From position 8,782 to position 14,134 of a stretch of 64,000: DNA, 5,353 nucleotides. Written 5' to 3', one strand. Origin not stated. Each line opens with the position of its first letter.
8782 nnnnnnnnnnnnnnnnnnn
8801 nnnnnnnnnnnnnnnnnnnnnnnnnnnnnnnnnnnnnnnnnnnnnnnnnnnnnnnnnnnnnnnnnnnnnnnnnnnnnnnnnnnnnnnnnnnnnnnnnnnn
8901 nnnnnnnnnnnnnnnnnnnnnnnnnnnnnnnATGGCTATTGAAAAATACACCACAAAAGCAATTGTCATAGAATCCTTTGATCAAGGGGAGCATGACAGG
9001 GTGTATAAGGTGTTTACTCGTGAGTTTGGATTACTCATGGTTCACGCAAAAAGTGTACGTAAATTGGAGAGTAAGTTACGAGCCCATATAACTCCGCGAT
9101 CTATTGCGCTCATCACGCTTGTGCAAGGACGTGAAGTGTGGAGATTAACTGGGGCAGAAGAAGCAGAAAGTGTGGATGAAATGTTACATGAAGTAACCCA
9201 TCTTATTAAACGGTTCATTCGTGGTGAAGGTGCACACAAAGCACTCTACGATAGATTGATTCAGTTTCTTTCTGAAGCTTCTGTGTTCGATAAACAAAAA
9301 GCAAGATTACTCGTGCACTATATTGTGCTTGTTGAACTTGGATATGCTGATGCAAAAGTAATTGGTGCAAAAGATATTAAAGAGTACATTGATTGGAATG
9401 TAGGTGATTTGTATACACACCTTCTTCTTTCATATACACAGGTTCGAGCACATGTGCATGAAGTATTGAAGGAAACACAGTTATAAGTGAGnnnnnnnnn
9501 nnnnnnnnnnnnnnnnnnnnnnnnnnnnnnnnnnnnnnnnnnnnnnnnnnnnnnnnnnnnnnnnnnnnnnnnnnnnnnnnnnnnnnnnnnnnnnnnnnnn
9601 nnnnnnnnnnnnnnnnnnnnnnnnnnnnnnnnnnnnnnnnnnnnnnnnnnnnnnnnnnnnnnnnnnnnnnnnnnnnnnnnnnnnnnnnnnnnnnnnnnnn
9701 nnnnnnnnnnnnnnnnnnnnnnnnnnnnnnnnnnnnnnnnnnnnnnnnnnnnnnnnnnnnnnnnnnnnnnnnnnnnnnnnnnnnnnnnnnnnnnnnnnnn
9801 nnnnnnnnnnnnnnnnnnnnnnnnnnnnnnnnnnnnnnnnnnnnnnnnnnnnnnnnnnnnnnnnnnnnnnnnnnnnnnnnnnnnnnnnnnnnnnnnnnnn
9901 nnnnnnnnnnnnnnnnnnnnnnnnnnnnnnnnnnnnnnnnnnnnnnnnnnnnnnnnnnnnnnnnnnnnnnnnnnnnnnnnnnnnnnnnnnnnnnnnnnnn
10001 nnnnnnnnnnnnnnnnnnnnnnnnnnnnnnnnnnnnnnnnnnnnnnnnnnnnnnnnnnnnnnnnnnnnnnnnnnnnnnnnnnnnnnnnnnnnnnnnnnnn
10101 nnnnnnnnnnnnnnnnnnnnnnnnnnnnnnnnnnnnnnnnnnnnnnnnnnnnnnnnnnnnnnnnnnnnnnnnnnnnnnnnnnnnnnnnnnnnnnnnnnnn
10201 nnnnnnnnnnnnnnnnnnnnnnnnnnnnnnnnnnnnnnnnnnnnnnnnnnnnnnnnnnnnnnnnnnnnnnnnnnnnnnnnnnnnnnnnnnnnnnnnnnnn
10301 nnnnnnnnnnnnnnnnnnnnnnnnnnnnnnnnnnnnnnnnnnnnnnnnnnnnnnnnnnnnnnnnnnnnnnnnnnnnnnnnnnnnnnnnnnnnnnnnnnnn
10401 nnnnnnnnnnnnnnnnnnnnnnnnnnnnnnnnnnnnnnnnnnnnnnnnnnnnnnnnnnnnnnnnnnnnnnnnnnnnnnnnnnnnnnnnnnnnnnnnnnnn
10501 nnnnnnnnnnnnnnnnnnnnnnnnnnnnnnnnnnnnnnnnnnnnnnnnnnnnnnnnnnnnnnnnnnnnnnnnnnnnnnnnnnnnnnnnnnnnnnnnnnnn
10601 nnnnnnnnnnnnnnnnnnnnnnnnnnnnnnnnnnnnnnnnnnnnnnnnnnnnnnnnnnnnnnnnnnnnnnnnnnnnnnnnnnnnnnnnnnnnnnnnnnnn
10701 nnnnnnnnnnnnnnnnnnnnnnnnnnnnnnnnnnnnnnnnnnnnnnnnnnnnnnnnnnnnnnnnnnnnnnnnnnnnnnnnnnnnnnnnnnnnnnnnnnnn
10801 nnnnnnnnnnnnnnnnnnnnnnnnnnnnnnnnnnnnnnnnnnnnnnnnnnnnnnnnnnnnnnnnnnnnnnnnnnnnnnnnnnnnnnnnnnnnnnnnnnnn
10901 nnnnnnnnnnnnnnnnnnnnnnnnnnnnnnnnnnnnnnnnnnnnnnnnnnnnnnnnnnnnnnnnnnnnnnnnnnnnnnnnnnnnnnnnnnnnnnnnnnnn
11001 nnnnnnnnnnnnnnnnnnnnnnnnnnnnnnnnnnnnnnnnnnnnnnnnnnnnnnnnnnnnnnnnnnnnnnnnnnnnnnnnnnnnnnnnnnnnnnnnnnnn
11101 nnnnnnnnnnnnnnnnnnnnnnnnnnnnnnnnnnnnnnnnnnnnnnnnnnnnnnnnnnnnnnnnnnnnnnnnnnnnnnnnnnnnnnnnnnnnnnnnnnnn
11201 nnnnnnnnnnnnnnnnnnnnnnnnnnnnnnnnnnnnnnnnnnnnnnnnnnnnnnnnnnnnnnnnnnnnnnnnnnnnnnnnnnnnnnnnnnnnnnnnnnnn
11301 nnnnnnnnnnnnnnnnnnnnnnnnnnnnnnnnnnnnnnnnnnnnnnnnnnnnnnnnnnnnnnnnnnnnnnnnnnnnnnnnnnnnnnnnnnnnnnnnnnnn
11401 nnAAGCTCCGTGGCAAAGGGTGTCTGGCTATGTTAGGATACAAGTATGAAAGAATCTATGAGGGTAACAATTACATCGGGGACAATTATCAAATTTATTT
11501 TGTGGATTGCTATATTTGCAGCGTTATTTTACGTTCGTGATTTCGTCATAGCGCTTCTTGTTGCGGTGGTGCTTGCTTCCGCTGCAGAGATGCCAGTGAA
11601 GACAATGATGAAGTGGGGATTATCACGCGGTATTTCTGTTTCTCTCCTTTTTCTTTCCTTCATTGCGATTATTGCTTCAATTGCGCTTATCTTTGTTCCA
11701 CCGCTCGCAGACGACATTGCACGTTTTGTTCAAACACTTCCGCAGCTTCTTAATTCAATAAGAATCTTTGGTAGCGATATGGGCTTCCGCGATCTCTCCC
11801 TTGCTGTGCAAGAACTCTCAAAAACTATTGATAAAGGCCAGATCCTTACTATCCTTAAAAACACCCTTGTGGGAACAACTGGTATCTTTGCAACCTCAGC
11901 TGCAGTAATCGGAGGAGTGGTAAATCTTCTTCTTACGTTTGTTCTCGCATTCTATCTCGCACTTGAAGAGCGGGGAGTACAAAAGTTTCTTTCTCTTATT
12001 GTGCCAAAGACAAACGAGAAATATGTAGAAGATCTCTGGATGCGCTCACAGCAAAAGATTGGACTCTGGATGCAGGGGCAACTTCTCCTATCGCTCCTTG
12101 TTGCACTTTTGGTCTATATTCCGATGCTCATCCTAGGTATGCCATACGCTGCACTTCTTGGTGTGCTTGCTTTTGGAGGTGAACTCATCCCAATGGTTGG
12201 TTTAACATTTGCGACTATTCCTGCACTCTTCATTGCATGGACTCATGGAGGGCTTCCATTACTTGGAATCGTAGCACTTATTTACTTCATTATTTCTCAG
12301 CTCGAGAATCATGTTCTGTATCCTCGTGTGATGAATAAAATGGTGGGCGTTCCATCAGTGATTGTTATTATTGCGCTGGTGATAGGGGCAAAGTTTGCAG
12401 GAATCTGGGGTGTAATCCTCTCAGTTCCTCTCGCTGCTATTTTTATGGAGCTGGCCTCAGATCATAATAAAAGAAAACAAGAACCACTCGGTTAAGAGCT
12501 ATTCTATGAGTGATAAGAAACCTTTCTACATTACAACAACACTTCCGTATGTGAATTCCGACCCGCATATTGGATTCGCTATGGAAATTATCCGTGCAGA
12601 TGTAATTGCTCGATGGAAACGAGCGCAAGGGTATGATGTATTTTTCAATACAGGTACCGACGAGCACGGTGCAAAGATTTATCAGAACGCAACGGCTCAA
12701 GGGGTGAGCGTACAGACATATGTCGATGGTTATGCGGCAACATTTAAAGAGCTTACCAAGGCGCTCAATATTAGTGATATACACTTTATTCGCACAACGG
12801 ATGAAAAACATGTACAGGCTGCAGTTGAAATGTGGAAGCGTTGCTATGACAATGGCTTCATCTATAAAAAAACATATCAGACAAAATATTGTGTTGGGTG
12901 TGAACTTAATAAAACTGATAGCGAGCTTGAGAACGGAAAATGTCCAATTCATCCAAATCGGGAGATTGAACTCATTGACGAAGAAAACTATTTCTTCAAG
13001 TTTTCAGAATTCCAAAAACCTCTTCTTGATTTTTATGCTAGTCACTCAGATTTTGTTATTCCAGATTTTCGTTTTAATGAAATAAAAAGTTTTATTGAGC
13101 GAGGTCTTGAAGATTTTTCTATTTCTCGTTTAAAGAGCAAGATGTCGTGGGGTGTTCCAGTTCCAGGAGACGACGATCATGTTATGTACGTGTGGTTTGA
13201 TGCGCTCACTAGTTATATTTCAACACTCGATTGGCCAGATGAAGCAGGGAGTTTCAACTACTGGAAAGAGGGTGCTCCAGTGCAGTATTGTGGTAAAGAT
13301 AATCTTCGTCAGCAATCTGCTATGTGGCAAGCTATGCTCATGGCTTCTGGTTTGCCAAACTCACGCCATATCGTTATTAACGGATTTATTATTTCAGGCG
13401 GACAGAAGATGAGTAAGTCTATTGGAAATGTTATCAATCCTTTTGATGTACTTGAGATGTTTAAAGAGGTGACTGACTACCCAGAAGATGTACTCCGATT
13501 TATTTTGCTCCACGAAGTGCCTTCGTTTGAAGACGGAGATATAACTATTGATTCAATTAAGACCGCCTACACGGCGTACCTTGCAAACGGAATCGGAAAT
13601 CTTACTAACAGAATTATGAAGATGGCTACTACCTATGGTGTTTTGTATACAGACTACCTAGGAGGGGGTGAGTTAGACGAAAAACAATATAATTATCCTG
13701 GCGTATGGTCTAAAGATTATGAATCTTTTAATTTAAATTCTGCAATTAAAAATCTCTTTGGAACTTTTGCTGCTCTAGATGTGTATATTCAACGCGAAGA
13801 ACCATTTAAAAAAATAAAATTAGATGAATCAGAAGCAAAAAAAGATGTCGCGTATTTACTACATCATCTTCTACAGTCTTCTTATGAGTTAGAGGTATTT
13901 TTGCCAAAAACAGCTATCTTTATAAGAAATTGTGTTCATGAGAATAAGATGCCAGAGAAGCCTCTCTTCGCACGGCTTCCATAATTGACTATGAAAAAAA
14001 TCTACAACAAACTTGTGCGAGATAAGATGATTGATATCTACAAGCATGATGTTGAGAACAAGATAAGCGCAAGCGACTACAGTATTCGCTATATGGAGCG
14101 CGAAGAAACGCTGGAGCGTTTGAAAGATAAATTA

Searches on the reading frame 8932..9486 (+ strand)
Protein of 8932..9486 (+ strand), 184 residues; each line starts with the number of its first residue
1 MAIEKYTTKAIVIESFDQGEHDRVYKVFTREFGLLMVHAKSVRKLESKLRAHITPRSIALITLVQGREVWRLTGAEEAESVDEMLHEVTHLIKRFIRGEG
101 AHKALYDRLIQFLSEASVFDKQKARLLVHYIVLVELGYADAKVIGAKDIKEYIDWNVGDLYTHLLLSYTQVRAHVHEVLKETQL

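Call 64: search_protein_families(library=pfam, proteins=[window:8932-9486:+], max_evalue=0.001)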
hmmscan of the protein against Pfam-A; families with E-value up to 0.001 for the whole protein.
window:8932-9486:+ (184 aa): 1 family
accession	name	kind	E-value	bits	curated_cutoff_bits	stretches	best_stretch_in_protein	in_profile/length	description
PF11967.14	RecO_N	-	6.9e-14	52.1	27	1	5-78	3-77/80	Recombination protein O N terminal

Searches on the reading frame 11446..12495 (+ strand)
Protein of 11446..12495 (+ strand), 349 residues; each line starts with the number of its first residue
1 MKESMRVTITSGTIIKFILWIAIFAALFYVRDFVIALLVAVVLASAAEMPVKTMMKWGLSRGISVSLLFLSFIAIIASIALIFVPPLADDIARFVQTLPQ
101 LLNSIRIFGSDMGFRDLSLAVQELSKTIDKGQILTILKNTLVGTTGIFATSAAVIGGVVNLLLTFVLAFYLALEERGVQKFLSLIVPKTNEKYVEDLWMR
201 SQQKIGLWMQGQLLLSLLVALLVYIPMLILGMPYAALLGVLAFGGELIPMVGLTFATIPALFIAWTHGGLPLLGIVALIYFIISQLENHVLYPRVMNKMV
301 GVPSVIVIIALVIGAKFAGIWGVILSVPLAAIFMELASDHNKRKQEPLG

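Call 65: search_protein_families(library=pfam, proteins=[window:11446-12495:+], max_evalue=0.001)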
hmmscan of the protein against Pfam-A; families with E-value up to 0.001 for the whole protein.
window:11446-12495:+ (349 aa): 1 family
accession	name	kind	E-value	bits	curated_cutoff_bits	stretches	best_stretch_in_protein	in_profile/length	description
PF01594.21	AI-2E_transport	-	5.3e-54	184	34.3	1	15-335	3-321/327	AI-2E family transporter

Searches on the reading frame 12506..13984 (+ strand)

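Call 60: search_protein_families(library=pfam, proteins=[window:12506-13984:+], max_evalue=0.00001)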
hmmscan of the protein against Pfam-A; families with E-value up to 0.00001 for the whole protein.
window:12506-13984:+ (492 aa): 3 families
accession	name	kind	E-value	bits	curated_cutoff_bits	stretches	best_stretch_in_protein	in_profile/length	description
PF09334.17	tRNA-synt_1g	-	4.2e-86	289.6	20.1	2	139-371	162-391/391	tRNA synthetases class I (M)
PF00133.28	tRNA-synt_1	-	1.2e-31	110.3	22.7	3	223-337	295-404/414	tRNA synthetases class I (I, L, M and V)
PF01406.26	tRNA-synt_1e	-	9.7e-16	58.4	27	1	15-127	18-129/301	tRNA synthetases class I (C) catalytic domain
